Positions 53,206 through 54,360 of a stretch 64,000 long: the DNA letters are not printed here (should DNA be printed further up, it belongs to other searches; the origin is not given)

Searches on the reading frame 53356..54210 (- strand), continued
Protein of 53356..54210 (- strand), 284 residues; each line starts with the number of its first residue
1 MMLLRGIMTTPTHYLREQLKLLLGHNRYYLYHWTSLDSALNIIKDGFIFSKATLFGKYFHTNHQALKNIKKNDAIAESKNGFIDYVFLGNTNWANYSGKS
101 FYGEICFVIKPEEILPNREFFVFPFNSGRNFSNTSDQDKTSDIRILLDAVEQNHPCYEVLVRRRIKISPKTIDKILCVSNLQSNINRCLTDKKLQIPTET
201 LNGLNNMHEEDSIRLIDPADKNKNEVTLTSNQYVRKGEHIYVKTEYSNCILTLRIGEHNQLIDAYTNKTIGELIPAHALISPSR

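Call 56: predict_structure(alignment_id=A2)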
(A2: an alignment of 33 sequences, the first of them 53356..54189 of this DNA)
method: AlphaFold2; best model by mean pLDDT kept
length: 277 residues; sequences in the alignment: 33
mean_pLDDT: 91.1   pTM: 0.88
mean pLDDT of the five models: 91.1, 90.3, 90.0, 89.8, 89.2
residues with pLDDT >= 90: 223; 70-90: 33; 50-70: 18; < 50: 3
segments of 3 or more residues with pLDDT < 50: 1-3
pLDDT, mean of each block of 10 residues (from residue 1): 62 90 96 97 97 92 91 96 90 89 96 94 91 92 89 97 98 97 98 77 87 95 91 93 95 95 94 60
secondary structure, 60 per line:
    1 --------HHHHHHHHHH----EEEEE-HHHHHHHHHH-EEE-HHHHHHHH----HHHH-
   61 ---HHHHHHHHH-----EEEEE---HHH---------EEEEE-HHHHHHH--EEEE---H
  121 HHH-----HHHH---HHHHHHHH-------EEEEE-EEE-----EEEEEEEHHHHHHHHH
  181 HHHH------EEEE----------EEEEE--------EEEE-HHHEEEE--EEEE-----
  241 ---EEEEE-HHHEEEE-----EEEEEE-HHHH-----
elements in order: H9-18 E23-27 H29-38 E40-42 H44-51 H56-59 H64-72 E78-82 E98-102 H104-110 E113-116 H120-123 H129-132 H136-143 E151-155 E157-159 E165-171 H172-184 E191-194 E205-209 E218-221 E226-229 E232-235 E244-248 E253-256 E262-267 H269-272

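Call 58: fold_search(model_id=the predicted structure, library=pdb)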
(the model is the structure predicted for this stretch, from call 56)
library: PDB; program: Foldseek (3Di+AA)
matches with E <= 10: 205; with E <= 0.001: 5
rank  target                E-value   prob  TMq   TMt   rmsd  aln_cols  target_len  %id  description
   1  7yk3_C                1.2e-04  1.00  0.36  0.44   9.0       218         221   11  Crystal structure of DarTG toxin-antitoxin complex from Mycobacterium tuberculosis (released 2023-05-31)
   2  7omv                  2.0e-04  1.00  0.42  0.53   6.7       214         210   13  Thermus sp. 2.9 DarT (released 2021-06-23)
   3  7omy_AAA              3.1e-04  1.00  0.43  0.55   5.5       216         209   12  Thermus sp. 2.9 DarT in complex with carba-NAD+ and ssDNA (released 2021-06-23)
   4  7omx                  4.7e-04  1.00  0.42  0.57   5.2       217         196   11  Thermus sp. 2.9 DarT in complex with carba-NAD+ (released 2021-06-23)
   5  7yk3_A                9.7e-04  1.00  0.36  0.44   7.5       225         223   11  Crystal structure of DarTG toxin-antitoxin complex from Mycobacterium tuberculosis (released 2023-05-31)
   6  7omw                  1.7e-03  1.00  0.38  0.51   7.3       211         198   12  Thermus sp. 2.9 DarT in complex with NAD+ (released 2021-06-23)
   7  7yw4                  1.5e-02  0.99  0.28  0.59   8.4       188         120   15  Crystal structure of tRNA 2'-phosphotransferase from Saccharomyces cerevisiae (released 2023-07-26)
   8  7wr4_A                2.2e-02  0.82  0.29  0.20   9.9       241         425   11  Crystal structure of OspC3-calmodulin-caspase-4 complex (released 2023-01-25)
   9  7wzs_A                3.1e-02  0.63  0.25  0.17  10.4       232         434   10  Crystal structure of Chromobacterium violaceum effector CopC in complex with host calmodulin and caspase-7 (released 2022-05-18)
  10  7wr5_A                5.1e-02  0.60  0.29  0.21  11.2       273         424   12  Crystal structure of OspC3-calmodulin-caspase-4 complex binding with 2'-aF-NAD+ (released 2023-01-25)
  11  7wr3_A                5.4e-02  0.60  0.27  0.11  10.3       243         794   10  Crystal structure of MBP-fused OspC3 in complex with calmodulin (released 2023-01-25)
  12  7wr3_B                6.4e-02  0.60  0.28  0.11  10.3       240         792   10  Crystal structure of MBP-fused OspC3 in complex with calmodulin (released 2023-01-25)
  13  8htc_A                1.2e-01  0.25  0.27  0.33  13.3       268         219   10  Crystal structure of a SeMet-labeled effector from Chromobacterium violaceum in complex with Ubiquitin (released 2023-11-22)
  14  1bpl_A                1.9e-01  0.08  0.10  0.13  13.9       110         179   14  GLYCOSYLTRANSFERASE (released 1996-08-17)
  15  6e4q_A                3.2e-01  0.08  0.11  0.07  11.8       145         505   12  Crystal Structure of the Drosophila Melanogaster Polypeptide N-Acetylgalactosaminyl Transferase PGANT9A in Complex wit (released 2018-09-12)
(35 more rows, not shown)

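Call 64: search_dna_similar(query=window:53356-54189:-, collection=plasmids, mode=protein, max_evalue=0.001)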
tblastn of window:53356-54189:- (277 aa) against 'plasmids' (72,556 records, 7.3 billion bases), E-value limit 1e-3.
No match.

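Call 65: search_dna_similar(query=window:53356-54189:-, collection=phages, mode=protein, max_evalue=0.001)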
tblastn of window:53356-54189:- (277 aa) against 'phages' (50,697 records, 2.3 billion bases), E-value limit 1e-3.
No match.

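Call 74: search_solved_structures(query=P0032, max_evalue=10, show_alignments=4)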
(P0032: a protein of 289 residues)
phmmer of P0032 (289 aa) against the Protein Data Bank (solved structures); distinct sequences matched with E-value up to 10: 0.

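Call 81: list_cluster_members(proteins=[P0001, P0073, P0005, P0002, P0058, P0060, P0063, P0068, P0024, P0032])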
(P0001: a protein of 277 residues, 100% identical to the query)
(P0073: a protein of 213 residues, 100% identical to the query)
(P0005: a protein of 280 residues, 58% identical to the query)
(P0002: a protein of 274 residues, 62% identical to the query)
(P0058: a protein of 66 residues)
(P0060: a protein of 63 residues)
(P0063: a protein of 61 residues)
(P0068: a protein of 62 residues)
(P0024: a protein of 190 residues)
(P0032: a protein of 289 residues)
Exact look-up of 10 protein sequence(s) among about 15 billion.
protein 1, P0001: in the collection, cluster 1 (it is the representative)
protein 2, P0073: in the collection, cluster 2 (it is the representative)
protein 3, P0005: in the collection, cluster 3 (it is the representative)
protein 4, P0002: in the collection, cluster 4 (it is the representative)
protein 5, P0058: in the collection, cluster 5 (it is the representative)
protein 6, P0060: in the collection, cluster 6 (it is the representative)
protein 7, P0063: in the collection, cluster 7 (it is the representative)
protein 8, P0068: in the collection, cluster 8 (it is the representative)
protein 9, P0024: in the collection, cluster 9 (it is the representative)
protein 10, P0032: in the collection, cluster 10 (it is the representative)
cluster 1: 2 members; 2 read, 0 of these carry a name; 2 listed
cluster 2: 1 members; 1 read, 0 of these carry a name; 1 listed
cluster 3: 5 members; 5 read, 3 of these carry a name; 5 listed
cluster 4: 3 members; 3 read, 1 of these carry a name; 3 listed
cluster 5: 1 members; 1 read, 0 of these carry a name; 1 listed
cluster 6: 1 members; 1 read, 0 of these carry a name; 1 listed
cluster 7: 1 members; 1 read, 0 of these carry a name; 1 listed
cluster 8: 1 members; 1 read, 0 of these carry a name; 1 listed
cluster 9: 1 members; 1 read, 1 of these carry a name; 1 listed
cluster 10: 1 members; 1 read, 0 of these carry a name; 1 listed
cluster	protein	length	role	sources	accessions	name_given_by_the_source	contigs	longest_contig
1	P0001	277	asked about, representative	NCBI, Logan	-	-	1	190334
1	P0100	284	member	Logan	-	-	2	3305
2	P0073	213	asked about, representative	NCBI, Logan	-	-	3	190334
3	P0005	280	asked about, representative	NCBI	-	-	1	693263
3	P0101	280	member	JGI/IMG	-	hypothetical protein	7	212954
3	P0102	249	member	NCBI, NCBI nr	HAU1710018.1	TPA: hypothetical protein JBI81_00920 [Legionella pneumophila] | hypothetical protein [Legionella pneumophila]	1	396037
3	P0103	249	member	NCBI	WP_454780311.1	hypothetical protein [Legionella sp. WA2022007384]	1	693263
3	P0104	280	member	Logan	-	-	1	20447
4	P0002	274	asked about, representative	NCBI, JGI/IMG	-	-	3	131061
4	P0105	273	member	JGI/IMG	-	hypothetical protein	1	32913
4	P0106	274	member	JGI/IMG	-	-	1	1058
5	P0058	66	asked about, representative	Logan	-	-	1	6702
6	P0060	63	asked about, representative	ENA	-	-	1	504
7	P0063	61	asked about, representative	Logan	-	-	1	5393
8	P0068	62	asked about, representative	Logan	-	-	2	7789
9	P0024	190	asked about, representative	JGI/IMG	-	hypothetical protein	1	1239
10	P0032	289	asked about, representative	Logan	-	-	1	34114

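Call 88: search_protein_families(library=phrogs, proteins=[window:53356-54189:-, L006:6579-6815:+, L013:5057-5983:+, L007:4667-5893:+, L005:5006-5938:+, L011:2530-3879:+], max_evalue=0.01)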
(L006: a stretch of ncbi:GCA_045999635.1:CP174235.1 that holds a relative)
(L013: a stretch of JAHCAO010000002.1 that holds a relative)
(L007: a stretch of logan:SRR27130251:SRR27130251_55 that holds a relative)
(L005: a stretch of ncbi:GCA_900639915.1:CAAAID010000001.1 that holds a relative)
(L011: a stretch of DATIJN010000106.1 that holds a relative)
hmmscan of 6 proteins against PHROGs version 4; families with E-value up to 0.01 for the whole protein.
window:53356-54189:- (277 aa): 0 families

L006:6579-6815:+ (78 aa): 1 family
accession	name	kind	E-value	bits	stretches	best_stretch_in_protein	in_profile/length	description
phrog_31417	-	unknown function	0.0088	17.2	0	55-74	21-40/67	-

L013:5057-5983:+ (308 aa): 3 families
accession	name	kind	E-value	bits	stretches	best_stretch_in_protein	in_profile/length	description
phrog_20824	-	unknown function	6.3e-14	52.6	1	89-302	104-306/311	-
phrog_25835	-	unknown function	2.4e-08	34.9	1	193-302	36-147/152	-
phrog_22563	-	unknown function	0.00057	20.5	0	13-98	12-99/179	-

L007:4667-5893:+ (408 aa): 0 families

L005:5006-5938:+ (310 aa): 0 families

L011:2530-3879:+ (449 aa): 0 families

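Call 90: fold_search(model_id=the predicted structure, library=viral)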
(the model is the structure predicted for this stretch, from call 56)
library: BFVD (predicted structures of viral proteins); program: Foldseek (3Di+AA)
matches with E <= 10: 501; with E <= 0.001: 30
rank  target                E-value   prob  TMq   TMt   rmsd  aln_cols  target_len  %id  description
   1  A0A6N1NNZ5            6.1e-07  1.00  0.43  0.66   5.9       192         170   21  Uncharacterized protein [Tupanvirus soda lake]
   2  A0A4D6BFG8            2.0e-06  1.00  0.37  0.36  10.6       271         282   14  (no name in the UniProt tables at hand)
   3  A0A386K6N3            6.6e-06  1.00  0.36  0.36   5.5       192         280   14  Uncharacterized protein [Dickeya phage vB_DsoM_JA11]
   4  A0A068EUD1            2.0e-05  1.00  0.35  0.13   9.2       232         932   11  ParB-like N-terminal domain-containing protein [Bacillus phage CP-51]
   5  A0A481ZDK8            2.5e-05  1.00  0.37  0.40   8.1       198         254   11  Uncharacterized protein [Pithovirus LCPAC406]
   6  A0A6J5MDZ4            4.0e-05  1.00  0.38  0.12  17.3       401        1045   10  NAT_SF domain containing protein [uncultured Caudovirales phage]
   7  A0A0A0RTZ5            5.4e-05  1.00  0.42  0.47   7.1       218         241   16  Uncharacterized protein [Mycobacterium phage Larenn]
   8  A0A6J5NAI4            5.7e-05  1.00  0.39  0.29   9.5       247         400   14  Uncharacterized protein [uncultured Caudovirales phage]
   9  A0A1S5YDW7            8.2e-05  1.00  0.41  0.34   7.0       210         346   16  ORF32 [Betabaculovirus altermyunipunctae]
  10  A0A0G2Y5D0            9.3e-05  1.00  0.41  0.59   5.4       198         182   17  Uncharacterized protein [Acanthamoeba polyphaga mimivirus Kroon]
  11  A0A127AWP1            1.1e-04  1.00  0.39  0.16   8.7       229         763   16  Uncharacterized protein [Bacillus phage SP-15]
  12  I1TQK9                1.2e-04  1.00  0.33  0.30   6.8       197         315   13  (no name in the UniProt tables at hand)
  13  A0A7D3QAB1            1.6e-04  1.00  0.41  0.55   5.8       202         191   11  (no name in the UniProt tables at hand)
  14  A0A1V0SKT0            1.6e-04  1.00  0.41  0.51  10.9       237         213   16  Uncharacterized protein [Klosneuvirus KNV1]
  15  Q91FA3                1.8e-04  1.00  0.45  0.60   5.9       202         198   16  Uncharacterized protein 422L [Invertebrate iridescent virus 6]
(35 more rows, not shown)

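Call 98: search_protein_families(library=padloc, proteins=[L013:5057-5983:+, L007:4667-5893:+, L011:2530-3879:+, L011:1334-2512:+, L009:6886-7920:-, L007:6880-7659:-, L007:7646-8374:-, L004:2101-3078:-, L004:7368-7937:-, L004:8068-8697:-], max_evalue=0.001)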
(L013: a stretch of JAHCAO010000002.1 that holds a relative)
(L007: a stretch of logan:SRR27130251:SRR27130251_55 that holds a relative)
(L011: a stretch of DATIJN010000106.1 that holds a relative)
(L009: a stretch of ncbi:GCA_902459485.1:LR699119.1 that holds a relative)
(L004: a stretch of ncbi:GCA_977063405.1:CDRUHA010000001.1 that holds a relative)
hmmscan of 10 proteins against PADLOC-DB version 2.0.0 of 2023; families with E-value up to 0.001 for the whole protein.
L013:5057-5983:+ (308 aa): 1 family
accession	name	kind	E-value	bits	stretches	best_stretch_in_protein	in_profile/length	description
PDLC05059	PDC-S64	-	1.8e-07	28.5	1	19-200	5-176/339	-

L007:4667-5893:+ (408 aa): 0 families

L011:2530-3879:+ (449 aa): 0 families

L011:1334-2512:+ (392 aa): 19 families
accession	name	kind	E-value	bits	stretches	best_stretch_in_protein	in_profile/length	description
PDLC03948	RmrA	-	9.7e-146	483.7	1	1-377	1-381/397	-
PDLC03951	RmrA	-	3.5e-122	406.2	1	1-382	1-382/400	-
PDLC03947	RmrA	-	1.7e-118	393.8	1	7-373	10-376/383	-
PDLC03952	RmrA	-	1.6e-104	347.9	1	7-375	21-394/395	-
PDLC03956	RmrA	-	1.7e-99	331.6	1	1-379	1-379/399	-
PDLC03944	RmrA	-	1.8e-93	311.6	1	6-379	4-381/384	-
PDLC03954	RmrA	-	3.4e-88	294.1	1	7-364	9-368/380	-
PDLC03949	RmrA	-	3.5e-70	234.7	1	8-357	2-333/363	-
PDLC03955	RmrA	-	6.3e-64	214.5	1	6-355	18-355/371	-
PDLC03946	RmrA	-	3.6e-58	195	1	8-362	2-340/357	-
PDLC03945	RmrA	-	5.5e-58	195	1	8-367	2-374/394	-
PDLC03950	RmrA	-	1.3e-47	160.6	1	10-377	4-367/369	-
PDLC03943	RmrA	-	1.4e-47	160.6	1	17-368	11-354/370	-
PDLC03953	RmrA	-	1.6e-41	140.8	2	204-329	207-324/373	-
PDLC04141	capP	-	2.5e-18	64.5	1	191-288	53-154/242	capP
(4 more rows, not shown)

L009:6886-7920:- (344 aa): 5 families
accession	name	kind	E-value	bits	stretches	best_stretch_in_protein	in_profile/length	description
PDLC04990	PDC-S31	-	3.4e-38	129.9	2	14-164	5-154/259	-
PDLC04994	PDC-S31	-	3.6e-30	103.3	1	6-307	9-268/273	-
PDLC04991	PDC-S31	-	1.7e-24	84.7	2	115-184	60-132/208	-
PDLC04992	PDC-S31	-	4.3e-09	34.5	1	121-152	58-89/220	-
PDLC04993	PDC-S31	-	4.8e-06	24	1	85-251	38-180/245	-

L007:6880-7659:- (259 aa): 1 family
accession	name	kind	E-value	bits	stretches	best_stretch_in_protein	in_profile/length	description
PDLC03826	DitA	-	1.1e-12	45.6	1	78-242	307-472/486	-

L007:7646-8374:- (242 aa): 1 family
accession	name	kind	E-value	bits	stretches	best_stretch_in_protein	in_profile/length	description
PDLC03826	DitA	-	8.7e-12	42.6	1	7-242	4-235/486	-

L004:2101-3078:- (325 aa): 1 family
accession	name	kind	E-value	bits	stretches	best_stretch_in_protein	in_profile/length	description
PDLC02344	AbiD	-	9e-69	230.2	1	3-321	2-275/277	AbiD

L004:7368-7937:- (189 aa): 0 families

L004:8068-8697:- (209 aa): 0 families
